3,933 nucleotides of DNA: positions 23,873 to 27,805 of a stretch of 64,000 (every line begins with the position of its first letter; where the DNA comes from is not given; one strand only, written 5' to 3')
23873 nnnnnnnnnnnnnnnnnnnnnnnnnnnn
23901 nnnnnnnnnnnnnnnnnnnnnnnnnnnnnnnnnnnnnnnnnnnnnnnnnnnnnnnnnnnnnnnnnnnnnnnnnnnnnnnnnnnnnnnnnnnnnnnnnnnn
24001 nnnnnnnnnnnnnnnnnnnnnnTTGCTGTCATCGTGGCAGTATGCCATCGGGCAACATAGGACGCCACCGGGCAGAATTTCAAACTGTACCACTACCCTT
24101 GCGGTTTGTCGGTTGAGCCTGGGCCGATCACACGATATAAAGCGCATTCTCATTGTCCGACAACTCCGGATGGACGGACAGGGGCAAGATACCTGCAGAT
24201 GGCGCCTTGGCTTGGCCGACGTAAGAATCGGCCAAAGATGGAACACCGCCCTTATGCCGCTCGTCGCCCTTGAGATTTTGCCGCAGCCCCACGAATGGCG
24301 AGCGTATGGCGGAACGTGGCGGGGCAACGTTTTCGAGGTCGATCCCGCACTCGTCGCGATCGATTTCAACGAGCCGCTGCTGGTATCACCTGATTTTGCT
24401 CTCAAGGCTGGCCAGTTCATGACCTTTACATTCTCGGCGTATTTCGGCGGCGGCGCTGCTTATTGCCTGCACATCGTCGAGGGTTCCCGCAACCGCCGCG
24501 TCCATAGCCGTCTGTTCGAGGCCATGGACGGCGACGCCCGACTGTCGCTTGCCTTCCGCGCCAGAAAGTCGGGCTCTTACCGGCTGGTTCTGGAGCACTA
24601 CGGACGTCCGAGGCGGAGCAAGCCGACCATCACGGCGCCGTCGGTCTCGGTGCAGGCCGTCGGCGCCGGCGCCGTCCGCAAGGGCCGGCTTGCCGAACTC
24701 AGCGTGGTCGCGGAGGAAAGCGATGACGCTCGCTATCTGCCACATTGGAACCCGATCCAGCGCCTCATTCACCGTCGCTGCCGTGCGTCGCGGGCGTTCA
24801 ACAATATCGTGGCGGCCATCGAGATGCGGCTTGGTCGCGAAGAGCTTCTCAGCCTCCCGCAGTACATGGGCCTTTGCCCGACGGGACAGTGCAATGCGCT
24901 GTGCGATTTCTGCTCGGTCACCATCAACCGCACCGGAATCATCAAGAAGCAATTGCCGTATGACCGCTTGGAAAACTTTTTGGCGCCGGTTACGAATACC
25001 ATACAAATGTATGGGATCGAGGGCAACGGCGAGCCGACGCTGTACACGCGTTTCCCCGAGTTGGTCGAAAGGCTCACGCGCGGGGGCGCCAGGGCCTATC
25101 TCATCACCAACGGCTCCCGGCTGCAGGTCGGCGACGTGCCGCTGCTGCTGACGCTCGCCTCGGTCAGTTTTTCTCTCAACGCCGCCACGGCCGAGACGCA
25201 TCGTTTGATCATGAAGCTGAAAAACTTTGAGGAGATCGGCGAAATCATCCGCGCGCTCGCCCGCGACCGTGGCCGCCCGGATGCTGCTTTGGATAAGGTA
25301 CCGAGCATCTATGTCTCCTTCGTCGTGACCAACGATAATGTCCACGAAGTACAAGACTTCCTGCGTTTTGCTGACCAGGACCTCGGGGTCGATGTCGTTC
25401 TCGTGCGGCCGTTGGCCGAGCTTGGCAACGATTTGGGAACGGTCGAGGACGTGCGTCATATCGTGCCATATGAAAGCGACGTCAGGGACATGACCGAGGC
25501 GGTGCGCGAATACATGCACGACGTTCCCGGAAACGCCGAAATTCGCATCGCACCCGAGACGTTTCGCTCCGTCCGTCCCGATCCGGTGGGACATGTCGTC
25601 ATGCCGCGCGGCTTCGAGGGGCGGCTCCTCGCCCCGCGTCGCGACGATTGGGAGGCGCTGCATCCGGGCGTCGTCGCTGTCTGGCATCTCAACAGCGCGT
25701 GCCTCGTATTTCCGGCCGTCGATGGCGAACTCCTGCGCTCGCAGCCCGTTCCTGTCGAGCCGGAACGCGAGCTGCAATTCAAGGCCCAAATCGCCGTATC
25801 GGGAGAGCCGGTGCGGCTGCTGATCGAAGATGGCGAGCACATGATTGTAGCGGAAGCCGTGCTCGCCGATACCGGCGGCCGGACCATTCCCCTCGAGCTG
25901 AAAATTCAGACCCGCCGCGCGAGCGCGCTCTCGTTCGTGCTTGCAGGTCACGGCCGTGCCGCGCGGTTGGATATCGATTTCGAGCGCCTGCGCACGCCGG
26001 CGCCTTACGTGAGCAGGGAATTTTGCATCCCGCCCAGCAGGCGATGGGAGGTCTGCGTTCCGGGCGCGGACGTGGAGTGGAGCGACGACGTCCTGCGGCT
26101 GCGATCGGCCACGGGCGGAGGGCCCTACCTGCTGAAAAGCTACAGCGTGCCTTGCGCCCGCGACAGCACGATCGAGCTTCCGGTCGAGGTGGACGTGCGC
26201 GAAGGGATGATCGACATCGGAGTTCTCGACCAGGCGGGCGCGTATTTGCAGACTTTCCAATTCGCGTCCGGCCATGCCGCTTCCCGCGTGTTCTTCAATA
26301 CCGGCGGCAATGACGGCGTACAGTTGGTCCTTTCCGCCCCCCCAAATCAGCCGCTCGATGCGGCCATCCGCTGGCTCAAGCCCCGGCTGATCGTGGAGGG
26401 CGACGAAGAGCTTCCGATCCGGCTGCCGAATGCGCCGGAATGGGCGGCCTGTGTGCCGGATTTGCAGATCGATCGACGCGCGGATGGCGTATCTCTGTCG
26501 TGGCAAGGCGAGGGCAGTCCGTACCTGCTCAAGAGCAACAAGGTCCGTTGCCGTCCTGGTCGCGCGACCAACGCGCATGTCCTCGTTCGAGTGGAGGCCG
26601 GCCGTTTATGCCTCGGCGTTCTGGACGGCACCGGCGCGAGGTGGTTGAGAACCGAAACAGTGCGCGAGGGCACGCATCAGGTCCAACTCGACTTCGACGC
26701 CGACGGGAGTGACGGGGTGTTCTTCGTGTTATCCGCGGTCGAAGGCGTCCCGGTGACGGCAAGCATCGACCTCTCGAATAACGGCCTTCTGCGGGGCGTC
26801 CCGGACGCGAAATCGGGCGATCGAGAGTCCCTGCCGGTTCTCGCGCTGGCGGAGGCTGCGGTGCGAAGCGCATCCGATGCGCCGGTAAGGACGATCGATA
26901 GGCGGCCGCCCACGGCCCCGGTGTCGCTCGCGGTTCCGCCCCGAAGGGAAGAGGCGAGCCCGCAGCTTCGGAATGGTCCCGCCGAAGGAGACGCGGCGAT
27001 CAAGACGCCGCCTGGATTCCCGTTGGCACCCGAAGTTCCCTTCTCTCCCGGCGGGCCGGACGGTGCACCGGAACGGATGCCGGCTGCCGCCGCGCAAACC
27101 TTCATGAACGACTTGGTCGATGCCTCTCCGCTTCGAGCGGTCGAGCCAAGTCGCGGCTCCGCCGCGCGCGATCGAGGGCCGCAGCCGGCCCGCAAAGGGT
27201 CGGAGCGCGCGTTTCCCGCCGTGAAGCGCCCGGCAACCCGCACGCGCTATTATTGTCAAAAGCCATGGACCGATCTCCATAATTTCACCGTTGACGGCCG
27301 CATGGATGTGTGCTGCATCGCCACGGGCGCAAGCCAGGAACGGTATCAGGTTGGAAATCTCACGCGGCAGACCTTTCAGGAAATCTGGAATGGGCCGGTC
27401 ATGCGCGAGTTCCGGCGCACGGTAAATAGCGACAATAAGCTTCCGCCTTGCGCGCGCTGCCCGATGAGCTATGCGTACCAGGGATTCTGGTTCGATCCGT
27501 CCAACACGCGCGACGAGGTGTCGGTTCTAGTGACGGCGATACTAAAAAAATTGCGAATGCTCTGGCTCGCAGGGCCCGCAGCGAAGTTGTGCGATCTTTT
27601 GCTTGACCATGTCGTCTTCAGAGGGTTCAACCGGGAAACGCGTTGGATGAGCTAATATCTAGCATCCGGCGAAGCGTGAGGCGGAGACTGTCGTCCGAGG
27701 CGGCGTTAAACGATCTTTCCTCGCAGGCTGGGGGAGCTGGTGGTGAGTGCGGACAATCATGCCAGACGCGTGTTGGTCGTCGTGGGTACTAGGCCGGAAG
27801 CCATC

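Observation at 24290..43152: One ~100-aa module recurs in at least four different enzymes of the locus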

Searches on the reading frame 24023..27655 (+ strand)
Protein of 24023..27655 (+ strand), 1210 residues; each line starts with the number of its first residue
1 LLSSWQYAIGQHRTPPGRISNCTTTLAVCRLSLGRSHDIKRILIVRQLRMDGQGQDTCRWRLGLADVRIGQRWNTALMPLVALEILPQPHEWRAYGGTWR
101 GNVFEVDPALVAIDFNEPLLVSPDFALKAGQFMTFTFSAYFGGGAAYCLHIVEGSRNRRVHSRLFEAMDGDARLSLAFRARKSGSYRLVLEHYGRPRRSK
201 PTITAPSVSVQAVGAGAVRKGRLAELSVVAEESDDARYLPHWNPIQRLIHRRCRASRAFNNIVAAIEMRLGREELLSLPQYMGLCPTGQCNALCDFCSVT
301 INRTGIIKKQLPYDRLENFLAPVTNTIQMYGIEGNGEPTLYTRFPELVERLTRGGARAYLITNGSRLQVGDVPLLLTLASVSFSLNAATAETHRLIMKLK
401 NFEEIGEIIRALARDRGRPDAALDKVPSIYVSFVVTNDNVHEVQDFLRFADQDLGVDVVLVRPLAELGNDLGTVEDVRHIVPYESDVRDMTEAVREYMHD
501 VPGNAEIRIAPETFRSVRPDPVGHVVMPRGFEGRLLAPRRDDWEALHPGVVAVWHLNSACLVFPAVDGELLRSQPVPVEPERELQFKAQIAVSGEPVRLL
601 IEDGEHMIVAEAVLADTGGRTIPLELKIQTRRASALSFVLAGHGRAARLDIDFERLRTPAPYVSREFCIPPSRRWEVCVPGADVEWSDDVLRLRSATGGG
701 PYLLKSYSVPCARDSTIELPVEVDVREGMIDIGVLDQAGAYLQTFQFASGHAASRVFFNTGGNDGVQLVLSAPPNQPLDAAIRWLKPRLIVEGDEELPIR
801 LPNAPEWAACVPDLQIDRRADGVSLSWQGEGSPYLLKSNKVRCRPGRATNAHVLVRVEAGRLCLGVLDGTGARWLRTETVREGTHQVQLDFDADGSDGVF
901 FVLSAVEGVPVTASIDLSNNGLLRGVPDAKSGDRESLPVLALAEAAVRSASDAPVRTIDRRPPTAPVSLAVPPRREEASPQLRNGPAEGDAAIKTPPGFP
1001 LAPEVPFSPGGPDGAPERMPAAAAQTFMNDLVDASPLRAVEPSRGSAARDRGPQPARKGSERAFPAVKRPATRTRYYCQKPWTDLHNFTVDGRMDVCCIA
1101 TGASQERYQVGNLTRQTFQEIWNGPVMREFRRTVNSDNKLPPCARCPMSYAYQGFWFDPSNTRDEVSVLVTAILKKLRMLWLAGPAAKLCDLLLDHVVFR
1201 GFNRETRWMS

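Call 11: search_protein_families(library=pfam, proteins=[window:24023-27655:+], max_evalue=0.1)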
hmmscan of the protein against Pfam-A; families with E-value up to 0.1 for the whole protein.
window:24023-27655:+ (1210 aa): 2 families
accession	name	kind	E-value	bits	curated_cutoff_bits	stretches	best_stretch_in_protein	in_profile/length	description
PF13186.11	SPASM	-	4.3e-12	46.6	21.5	1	1078-1147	1-67/67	Iron-sulfur cluster-binding domain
PF04055.27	Radical_SAM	-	1.4e-09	38.8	29.5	1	286-450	3-166/166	Radical SAM superfamily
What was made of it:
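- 24254..27655 (+): Radical SAM/SPASM gene, host of four copies. The likely start is the Met at 24254, not the TTG at 24023. Pfam finds Radical_SAM and SPASM (call 11).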

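Call 12: search_protein_families(library=ncbifam, proteins=[window:24023-27655:+], max_evalue=0.1)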
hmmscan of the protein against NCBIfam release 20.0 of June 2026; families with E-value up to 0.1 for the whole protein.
window:24023-27655:+ (1210 aa): 22 families
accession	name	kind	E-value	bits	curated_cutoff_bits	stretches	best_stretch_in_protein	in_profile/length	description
TIGR04317.1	W_rSAM_matur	equivalog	8e-17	61.4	380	2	284-462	8-182/349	tungsten cofactor oxidoreductase radical SAM maturase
TIGR04311.1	rSAM_Geo_metal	subfamily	1.7e-14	53.7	400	2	280-464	3-187/423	radical SAM/SPASM family putative metalloenzyme maturase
NF033640.1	N_Twi_rSAM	subfamily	3.1e-11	43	170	1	1077-1146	4-69/398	twitch domain-containing radical SAM protein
NF045574.1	sacti_mat_StsB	exception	1.9e-08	33.6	625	1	288-467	104-272/466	StsB family radical SAM/SPASM domain sactipeptide maturase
NF038283.1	viperin_w_prok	equivalog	1.5e-07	30.9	180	1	287-400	9-129/281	viperin family antiviral radical SAM protein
TIGR04321.1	spiroSPASM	subfamily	1.1e-06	27.7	250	1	258-460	211-414/510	spiro-SPASM protein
TIGR02668.1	moaA_archaeal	equivalog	4e-06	26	325.25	1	287-493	17-216/303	GTP 3',8-cyclase MoaA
TIGR02666.1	moaA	equivalog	2.7e-05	23.3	284.05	1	282-452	12-182/336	GTP 3',8-cyclase MoaA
NF050035.1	rSAM_WgK_link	exception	3.6e-05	22.9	650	0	276-396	5-127/367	radical SAM/SPASM peptide maturase WgkB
TIGR03972.1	rSAM_TYW1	equivalog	3.8e-05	22.9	317.95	1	330-398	122-189/297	4-demethylwyosine synthase TYW1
TIGR03962.1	mycofact_rSAM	equivalog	7.4e-05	22.1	265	1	289-461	21-183/339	mycofactocin radical SAM maturase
TIGR04545.1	rSAM_ahbD_hemeb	equivalog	0.00016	21.2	500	1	287-457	7-168/339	heme b synthase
TIGR03470.1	HpnH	equivalog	0.00026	20.1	225.05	1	279-463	27-199/318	adenosyl-hopene transferase HpnH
TIGR04466.1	rSAM_BlsE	equivalog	0.00056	19.5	400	1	289-396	12-117/327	cytosylglucuronate decarboxylase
TIGR04250.1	SCM_rSAM_ScmE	equivalog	0.00075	18.5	400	1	280-456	3-171/358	SynChlorMet cassette radical SAM/SPASM protein ScmE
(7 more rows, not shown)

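Call 40: find_related_loci(query=window:24254-27652:+, collection=genome_contigs, flank=10000)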
Query window:24254-27652:+ (1133 aa) in genome_contigs; peptide patterns used: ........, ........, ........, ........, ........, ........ (x = any residue, [..] = any of these).
92 stretches matched a pattern; 3 encode a relative of the query (tblastn E <= 1e-3); 3 distinct loci.
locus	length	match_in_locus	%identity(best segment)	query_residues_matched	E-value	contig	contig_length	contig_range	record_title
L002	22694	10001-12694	40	7-1127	4e-136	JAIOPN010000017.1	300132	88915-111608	MAG: Planctomycetota bacterium isolate LakeFargette_0920_ALND_MAG_66_46 LacPavin_0920_ALND_scaffold_208593, whole genome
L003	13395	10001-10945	26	202-1079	2e-10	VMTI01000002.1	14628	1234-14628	MAG: bacterium isolate 01_128 k141_1516227, whole genome shotgun sequence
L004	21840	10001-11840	27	955-1074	2e-6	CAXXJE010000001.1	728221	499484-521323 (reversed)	MAG: Melioribacteraceae bacterium isolate 0e482c3f-fd6f-4299-bd25-db1c54be0b18 genome assembly, contig: contig_1, whole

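Call 46: search_protein_families(library=pfam, proteins=[L002:3553-4896:+, L002:8684-9919:+, L002:16306-19395:-, L002:5109-8666:+, L002:43-2343:+, L002:2344-3510:+, L002:13544-15310:+, L002:15327-16289:+, L002:19040-20299:+, L002:20440-21786:+], max_evalue=0.001)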
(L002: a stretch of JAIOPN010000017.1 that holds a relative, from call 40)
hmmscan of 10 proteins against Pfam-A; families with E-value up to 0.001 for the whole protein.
L002:3553-4896:+ (447 aa): 0 families

L002:8684-9919:+ (411 aa): 7 families
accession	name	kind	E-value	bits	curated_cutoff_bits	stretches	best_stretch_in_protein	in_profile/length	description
PF08241.18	Methyltransf_11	-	1.2e-23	84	21.2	1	210-305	1-95/95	Methyltransferase domain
PF13649.12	Methyltransf_25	-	5.7e-22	78.7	27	1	209-301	1-97/97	Methyltransferase domain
PF13847.12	Methyltransf_31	-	4.4e-18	65.8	27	1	206-309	4-113/145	Methyltransferase domain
PF13489.12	Methyltransf_23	-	2e-16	60.6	27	1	190-325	8-133/164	Methyltransferase domain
PF08242.18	Methyltransf_12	-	9.5e-15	55.6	30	1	210-301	1-96/98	Methyltransferase domain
PF01209.24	Ubie_methyltran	-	5.9e-12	45.9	20.1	1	206-329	48-174/233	ubiE/COQ5 methyltransferase family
PF02353.26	CMAS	-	0.00024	21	27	1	206-305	63-164/273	Mycolic acid cyclopropane synthetase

L002:16306-19395:- (1029 aa): 2 families
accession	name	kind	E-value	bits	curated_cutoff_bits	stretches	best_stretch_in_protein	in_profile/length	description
PF13489.12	Methyltransf_23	-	1.6e-08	34.9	27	1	684-819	11-124/164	Methyltransferase domain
PF13649.12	Methyltransf_25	-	2.5e-05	25.3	27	1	699-794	1-97/97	Methyltransferase domain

L002:5109-8666:+ (1185 aa): 7 families
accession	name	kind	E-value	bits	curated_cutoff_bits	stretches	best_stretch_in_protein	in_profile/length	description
PF07940.18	Hepar_II_III_C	-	1.9e-33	116.4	24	1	447-697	2-236/237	Heparinase II/III-like, C-terminal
PF16889.11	Hepar_II_III_N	-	3.2e-29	102.8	22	1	114-383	59-312/340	Heparinase II/III N-terminus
PF00534.26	Glycos_transf_1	-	1.4e-15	57.7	26.4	1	951-1143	2-172/172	Glycosyl transferases group 1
PF13692.12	Glyco_trans_1_4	-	6.6e-15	56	27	1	966-1127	3-140/142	Glycosyl transferases group 1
PF13579.12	Glyco_trans_4_4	-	7.1e-14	52.9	29.7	1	768-935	3-157/158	Glycosyl transferase 4-like domain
PF13439.12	Glyco_transf_4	-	2.6e-13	50.8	28.5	1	766-940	2-169/170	Glycosyltransferase Family 4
PF13524.12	Glyco_trans_1_2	-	1.1e-10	42.1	25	1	1022-1159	28-144/144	Glycosyl transferase-like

L002:43-2343:+ (766 aa): 2 families
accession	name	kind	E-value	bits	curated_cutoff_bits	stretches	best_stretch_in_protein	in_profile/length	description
PF07940.18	Hepar_II_III_C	-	3.8e-24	86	24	1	539-758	6-235/237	Heparinase II/III-like, C-terminal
PF16889.11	Hepar_II_III_N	-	4.2e-15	56.4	22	1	174-364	92-273/340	Heparinase II/III N-terminus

L002:2344-3510:+ (388 aa): 6 families
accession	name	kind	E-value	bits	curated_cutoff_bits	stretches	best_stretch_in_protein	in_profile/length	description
PF13692.12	Glyco_trans_1_4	-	2.3e-16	60.7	27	1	224-353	2-140/142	Glycosyl transferases group 1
PF22059.2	GumK_N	-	4.1e-14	53.4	27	1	10-178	3-170/171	Glucuronosyltransferase GumK, N-terminal domain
PF13524.12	Glyco_trans_1_2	-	1.3e-10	41.8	25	1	242-376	6-137/144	Glycosyl transferase-like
PF00534.26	Glycos_transf_1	-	2.5e-09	37.4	26.4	1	226-363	18-166/172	Glycosyl transferases group 1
PF13439.12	Glyco_transf_4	-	0.00015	22.3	28.5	1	101-206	55-170/170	Glycosyltransferase Family 4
PF13579.12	Glyco_trans_4_4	-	0.00068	20.4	29.7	1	21-201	6-158/158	Glycosyl transferase 4-like domain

L002:13544-15310:+ (588 aa): 4 families
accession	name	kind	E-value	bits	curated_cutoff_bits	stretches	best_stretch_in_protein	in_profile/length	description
PF00005.33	ABC_tran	-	3.2e-20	73.6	25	1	53-182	2-134/137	ABC transporter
PF14524.12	Wzt_C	-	6.4e-06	26.7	30.4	1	420-526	5-112/143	Wzt C-terminal domain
PF13555.12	AAA_29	-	8.9e-05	22.6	27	1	55-96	15-55/61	P-loop containing region of AAA domain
PF13304.12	AAA_21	-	0.00039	21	27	0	66-83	3-20/304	AAA domain, putative AbiEii toxin, Type IV TA system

L002:15327-16289:+ (320 aa): 1 family
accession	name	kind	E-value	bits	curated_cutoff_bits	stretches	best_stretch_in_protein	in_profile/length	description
PF13360.13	PQQ_2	-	0.00095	19.3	27.6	0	96-152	40-97/233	Outer membrane protein assembly factor BamB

L002:19040-20299:+ (419 aa): 2 families
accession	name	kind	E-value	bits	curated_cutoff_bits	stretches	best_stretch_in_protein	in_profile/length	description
PF02350.25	Epimerase_2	-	1e-119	400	30.6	1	66-413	2-346/347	UDP-N-acetylglucosamine 2-epimerase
PF13579.12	Glyco_trans_4_4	-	0.00088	20.1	29.7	1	110-215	53-157/158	Glycosyl transferase 4-like domain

L002:20440-21786:+ (448 aa): 5 families
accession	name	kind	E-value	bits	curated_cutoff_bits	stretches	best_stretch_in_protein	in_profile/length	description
PF03721.20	UDPG_MGDP_dh_N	-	2.7e-53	180.8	27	1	3-179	2-184/187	UDP-glucose/GDP-mannose dehydrogenase family, NAD binding domain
PF00984.24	UDPG_MGDP_dh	-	3.5e-28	98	25.4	1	197-284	1-93/94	UDP-glucose/GDP-mannose dehydrogenase family, central domain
PF03720.21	UDPG_MGDP_dh_C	-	3.1e-19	69.7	30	1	308-404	2-102/103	UDP-glucose/GDP-mannose dehydrogenase family, UDP binding domain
PF03446.21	NAD_binding_2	-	1.7e-06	28.6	21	1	3-130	1-106/161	NAD binding domain of 6-phosphogluconate dehydrogenase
PF02558.23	ApbA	-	0.00066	19.8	22.2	0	4-84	1-77/150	Ketopantoate reductase PanE/ApbA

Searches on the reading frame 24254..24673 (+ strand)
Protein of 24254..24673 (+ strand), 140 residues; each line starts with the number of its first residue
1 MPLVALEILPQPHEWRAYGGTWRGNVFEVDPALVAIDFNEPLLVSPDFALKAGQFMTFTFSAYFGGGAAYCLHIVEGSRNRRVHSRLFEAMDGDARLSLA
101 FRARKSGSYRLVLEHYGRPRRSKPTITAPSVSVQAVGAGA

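Call 77: predict_structure(alignment_id=A5)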
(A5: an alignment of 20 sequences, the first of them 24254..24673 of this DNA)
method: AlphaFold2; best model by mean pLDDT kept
length: 140 residues; sequences in the alignment: 20
mean_pLDDT: 93.4   pTM: 0.87
mean pLDDT of the five models: 93.4, 93.1, 93.1, 93.0, 92.4
residues with pLDDT >= 90: 116; 70-90: 20; 50-70: 4; < 50: 0
segments of 3 or more residues with pLDDT < 50: none
pLDDT, mean of each block of 10 residues (from residue 1): 87 97 97 81 97 97 96 96 97 97 98 92 95 82
secondary structure, 60 per line:
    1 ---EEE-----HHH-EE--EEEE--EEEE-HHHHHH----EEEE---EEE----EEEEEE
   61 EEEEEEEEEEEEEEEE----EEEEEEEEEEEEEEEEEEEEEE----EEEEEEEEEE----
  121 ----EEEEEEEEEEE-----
elements in order: E4-6 E20-23 E26-29 H31-36 E41-44 E48-50 E55-76 E81-102 E107-116 E125-135
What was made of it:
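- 24272..24658 (+): Module copy rSAM_1. It is the divergent N-terminal copy, lying before the radical SAM core. The AF2 model has pLDDT 93.4 and is all-beta (call 77).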

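Call 80: fold_search(model_id=the predicted structure, library=pdb)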
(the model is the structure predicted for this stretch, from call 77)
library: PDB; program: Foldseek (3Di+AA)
matches with E <= 10: 1755; with E <= 0.001: 58
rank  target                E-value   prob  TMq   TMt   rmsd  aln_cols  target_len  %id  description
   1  8xmz_A                5.3e-05  1.00  0.52  0.52   7.6       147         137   13  Crystal structure of a novel porphyran-binding carbohydrate binding module (released 2024-01-17)
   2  2zex_A                6.2e-05  1.00  0.46  0.45   9.0       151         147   16  Family 16 carbohydrate binding module (released 2008-03-04)
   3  2zew_A                1.0e-04  1.00  0.47  0.46   9.1       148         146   16  Family 16 Cabohydrate Binding Domain Module 1 (released 2008-03-04)
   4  3wnl_A                1.2e-04  1.00  0.35  0.11   8.4       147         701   12  D308A mutant of Bacillus circulans T-3040 cycloisomaltooligosaccharide glucanotransferase complexed with isomaltohexao (released 2014-02-05)
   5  1pk6_A                1.8e-04  1.00  0.40  0.41  10.4       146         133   14  Globular Head of the Complement System Protein C1q (released 2003-10-21)
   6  2y64_A                1.8e-04  1.00  0.56  0.48   9.6       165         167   11  Xylopentaose binding mutated (X-2 L110F) CBM4-2 Carbohydrate Binding Module from a Thermostable Rhodothermus marinus X (released 2012-03-07)
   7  3oea_A                1.8e-04  1.00  0.47  0.46   8.7       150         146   16  Crystal structure of the Q121E mutants of C.polysaccharolyticus CBM16-1 bound to cellopentaose (released 2010-08-25)
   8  3oeb_A                1.8e-04  1.00  0.43  0.42   9.3       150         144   17  Crystal structure of the Q121E mutant of C.polysaccharolyticus CBM16-1 bound to mannopentaose (released 2010-08-25)
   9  2zew_B                2.1e-04  1.00  0.46  0.44   8.9       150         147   16  Family 16 Cabohydrate Binding Domain Module 1 (released 2008-03-04)
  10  9mui_A                2.4e-04  1.00  0.46  0.50   7.6       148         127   13  C. difficile RBD1 with Ca2+ (released 2025-08-20)
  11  1gu3_A                2.5e-04  1.00  0.54  0.54   7.0       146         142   11  CBM4 structure and function (released 2002-09-26)
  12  2wnv_E                2.5e-04  1.00  0.42  0.45   9.9       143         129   12  Complex between C1q globular heads and deoxyribose (released 2010-05-26)
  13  2zey_A                2.5e-04  1.00  0.42  0.41   9.3       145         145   12  Family 16 carbohydrate binding module (released 2008-03-04)
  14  2cdp_A                2.7e-04  1.00  0.46  0.47   5.9       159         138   12  Structure of a CBM6 in complex with neoagarohexaose (released 2006-02-08)
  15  6z6v_C                2.7e-04  1.00  0.41  0.43   8.4       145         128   12  Globular head of C1q in complex with the nanobody C1qNb75 (released 2020-06-10)
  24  1gui_A                4.2e-04  1.00  0.56  0.52   7.4       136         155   12  CBM4 structure and function (released 2002-09-26)
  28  4bj0_A                5.0e-04  1.00  0.46  0.40  10.8       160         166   14  Xyloglucan binding module (CBM4-2 X2-L110F) in complex with branched xyloses (released 2014-04-23)
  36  2zex_B                5.8e-04  1.00  0.42  0.41   9.0       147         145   15  Family 16 carbohydrate binding module (released 2008-03-04)
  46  2jg8_C                7.9e-04  1.00  0.39  0.41   9.0       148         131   12  Crystallographic structure of human C1q globular heads complexed to phosphatidyl-serine (released 2008-02-19)
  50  2jg8_B                8.8e-04  1.00  0.45  0.47  10.1       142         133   15  Crystallographic structure of human C1q globular heads complexed to phosphatidyl-serine (released 2008-02-19)
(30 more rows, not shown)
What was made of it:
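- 24272..24658 (+): Foldseek top hits are 8xmz, CBM16 and CBM4 (call 80).
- Closest known: C1q/TNF-like jelly-roll heads. Same: C1q heads are among the neighbours of rSAM_1 (call 80).
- C1q heads are among the structural neighbours of rSAM_1 (call 80). C1q heads complexed with phosphatidylserine appear in the hit list (2jg8, call 80).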
